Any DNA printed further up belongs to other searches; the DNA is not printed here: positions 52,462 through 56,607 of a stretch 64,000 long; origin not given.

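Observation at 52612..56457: STAND-like NTPase / TPR array fused to a sigma-54 enhancer-binding module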

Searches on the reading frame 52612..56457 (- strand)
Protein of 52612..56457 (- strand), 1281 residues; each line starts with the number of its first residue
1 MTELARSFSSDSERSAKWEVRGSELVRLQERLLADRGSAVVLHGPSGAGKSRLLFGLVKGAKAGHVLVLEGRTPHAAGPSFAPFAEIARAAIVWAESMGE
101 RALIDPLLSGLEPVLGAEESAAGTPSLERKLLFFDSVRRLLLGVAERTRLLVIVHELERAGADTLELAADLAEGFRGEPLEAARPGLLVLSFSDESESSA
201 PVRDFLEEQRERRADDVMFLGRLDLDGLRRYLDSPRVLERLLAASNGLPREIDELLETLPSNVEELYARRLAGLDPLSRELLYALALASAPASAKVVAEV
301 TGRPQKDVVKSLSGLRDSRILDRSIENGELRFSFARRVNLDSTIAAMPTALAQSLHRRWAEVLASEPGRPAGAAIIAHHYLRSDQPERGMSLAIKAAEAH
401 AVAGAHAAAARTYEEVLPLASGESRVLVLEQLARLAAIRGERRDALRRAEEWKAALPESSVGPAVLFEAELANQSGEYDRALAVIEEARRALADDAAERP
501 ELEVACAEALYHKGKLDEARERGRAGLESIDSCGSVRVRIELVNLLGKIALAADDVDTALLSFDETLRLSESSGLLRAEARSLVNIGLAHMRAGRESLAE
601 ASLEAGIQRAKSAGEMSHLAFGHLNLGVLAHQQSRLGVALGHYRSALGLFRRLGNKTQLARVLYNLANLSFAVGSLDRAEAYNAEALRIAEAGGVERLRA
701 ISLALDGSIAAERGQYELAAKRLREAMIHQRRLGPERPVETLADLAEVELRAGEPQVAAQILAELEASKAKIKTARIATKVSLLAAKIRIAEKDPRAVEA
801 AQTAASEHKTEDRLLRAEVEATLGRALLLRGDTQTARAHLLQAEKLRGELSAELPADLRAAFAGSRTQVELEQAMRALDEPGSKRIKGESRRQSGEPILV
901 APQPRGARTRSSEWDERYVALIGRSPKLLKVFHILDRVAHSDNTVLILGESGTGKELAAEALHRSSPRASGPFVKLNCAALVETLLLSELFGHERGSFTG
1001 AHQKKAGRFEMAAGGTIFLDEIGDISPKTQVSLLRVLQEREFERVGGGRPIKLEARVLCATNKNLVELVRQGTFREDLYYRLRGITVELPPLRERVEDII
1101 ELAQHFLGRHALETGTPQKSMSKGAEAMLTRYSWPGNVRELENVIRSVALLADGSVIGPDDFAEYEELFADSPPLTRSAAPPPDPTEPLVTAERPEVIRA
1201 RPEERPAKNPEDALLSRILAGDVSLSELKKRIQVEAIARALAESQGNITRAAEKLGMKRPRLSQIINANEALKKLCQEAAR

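Call 5: search_protein_families(library=pfam, proteins=[window:52612-56457:-], max_evalue=0.1)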
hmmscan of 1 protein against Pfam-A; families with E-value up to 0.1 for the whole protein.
window:52612-56457:- (1281 aa): 26 families (the best 25 are shown)
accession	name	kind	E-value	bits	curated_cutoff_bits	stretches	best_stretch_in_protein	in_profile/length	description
PF00158.32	Sigma54_activat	-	9.5e-68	227.6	20.2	1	921-1087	1-167/168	Sigma-54 interaction domain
PF25601.1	AAA_lid_14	-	9.1e-23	80.3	27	1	1093-1165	1-73/87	AAA+ ATPase lid domain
PF14532.12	Sigma54_activ_2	-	6.6e-18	65.7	25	1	922-1092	1-138/138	Sigma-54 interaction domain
PF13424.12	TPR_12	-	1.1e-15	58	30.1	3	624-692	7-77/77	Tetratricopeptide repeat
PF13191.12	AAA_16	-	7.7e-15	56.2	32.6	2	23-173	7-157/167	AAA ATPase domain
PF17874.7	TPR_MalT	-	1.8e-14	54.2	45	4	623-777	43-196/336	MalT-like TPR region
PF07728.20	AAA_5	-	1.5e-08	35.2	22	1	945-1061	2-121/139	AAA domain (dynein-related subfamily)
PF00004.35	AAA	-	1e-05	26.4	21.2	1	945-1063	1-110/131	ATPase family associated with various cellular activities (AAA)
PF13401.12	AAA_22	-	1.4e-05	25.9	27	1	37-173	5-109/130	AAA domain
PF02954.25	HTH_8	-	1.6e-05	25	22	1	1233-1260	6-33/42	Bacterial regulatory protein, Fis family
PF13604.12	AAA_30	-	6.7e-05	23.1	27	0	30-101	11-69/191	AAA domain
PF07724.20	AAA_2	-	0.00026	21.5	27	1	944-1056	5-117/166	AAA domain (Cdc48 subfamily)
PF00005.33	ABC_tran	-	0.00032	21.8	25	0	35-67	9-43/137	ABC transporter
PF00515.34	TPR_1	-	0.0018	18.5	27.8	0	660-690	1-31/34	Tetratricopeptide repeat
PF12775.13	AAA_7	-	0.005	16.8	25.8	0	931-980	22-71/181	P-loop containing dynein motor region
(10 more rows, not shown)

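Call 6: search_protein_families(library=ncbifam, proteins=[window:52612-56457:-], max_evalue=0.1)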
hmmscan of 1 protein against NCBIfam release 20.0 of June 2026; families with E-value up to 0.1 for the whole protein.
window:52612-56457:- (1281 aa): 38 families (the best 25 are shown)
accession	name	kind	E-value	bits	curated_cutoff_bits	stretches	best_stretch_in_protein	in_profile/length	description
TIGR01817.1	nifA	equivalog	8.6e-108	361.4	528.85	1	916-1257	193-515/534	nif-specific transcriptional activator NifA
TIGR01818.1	ntrC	equivalog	1.1e-101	341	558.6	1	908-1265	123-459/463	nitrogen regulation protein NR(I)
TIGR02915.1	PEP_resp_reg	equivalog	7.5e-98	328.3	502.6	2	917-1163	137-383/445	PEP-CTERM-box response regulator transcription factor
NF008469.0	PRK11361.1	equivalog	1.9e-93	313.7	714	1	919-1163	143-387/461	acetoacetate metabolism transcriptional regulator AtoC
NF038308.1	RNA_repair_RtcR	equivalog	1.3e-92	311.4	650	1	907-1276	168-517/530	RNA repair transcriptional activator RtcR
NF003451.0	PRK05022.1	equivalog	2.2e-91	307.1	476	1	915-1265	186-504/512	nitric oxide reductase transcriptional regulator NorR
NF041552.1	TF_PrdR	equivalog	1.2e-88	297.9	795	1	916-1164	264-512/577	sigma-54 dependent transcriptional regulator PrdR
NF050807.1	TransRegFlbDCaul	equivalog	1.1e-86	291.5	750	1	920-1164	119-363/454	sigma-54-dependent transcriptional regulator FlbD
TIGR02974.1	phageshock_pspF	equivalog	8.4e-85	284.9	443.55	1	921-1262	1-329/336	phage shock protein operon transcriptional activator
NF008176.1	PRK10923.1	equivalog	2.1e-82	277.2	620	1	910-1173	129-390/469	nitrogen regulation protein NR(I)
NF007689.0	PRK10365.1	equivalog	9.1e-79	265.3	760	1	919-1158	139-378/441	sigma-54-dependent response regulator transcription factor ZraR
TIGR02329.1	propionate_PrpR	equivalog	1.5e-77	261.4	499.2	1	916-1157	209-452/526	propionate catabolism operon regulatory protein PrpR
NF041946.1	LuxO_transreg_Vib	equivalog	1.8e-77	261.1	800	1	910-1161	124-375/463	quorum-sensing sigma-54 dependent transcriptional regulator LuxO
NF008085.0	PRK10820.1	equivalog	5.9e-77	259.4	576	1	912-1161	197-446/520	transcriptional regulator TyrR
NF049963.1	RespRegFlgRCampy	domain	1.4e-74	251.5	750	1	920-1162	135-377/429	fla regulon two-component system response regulator FlgR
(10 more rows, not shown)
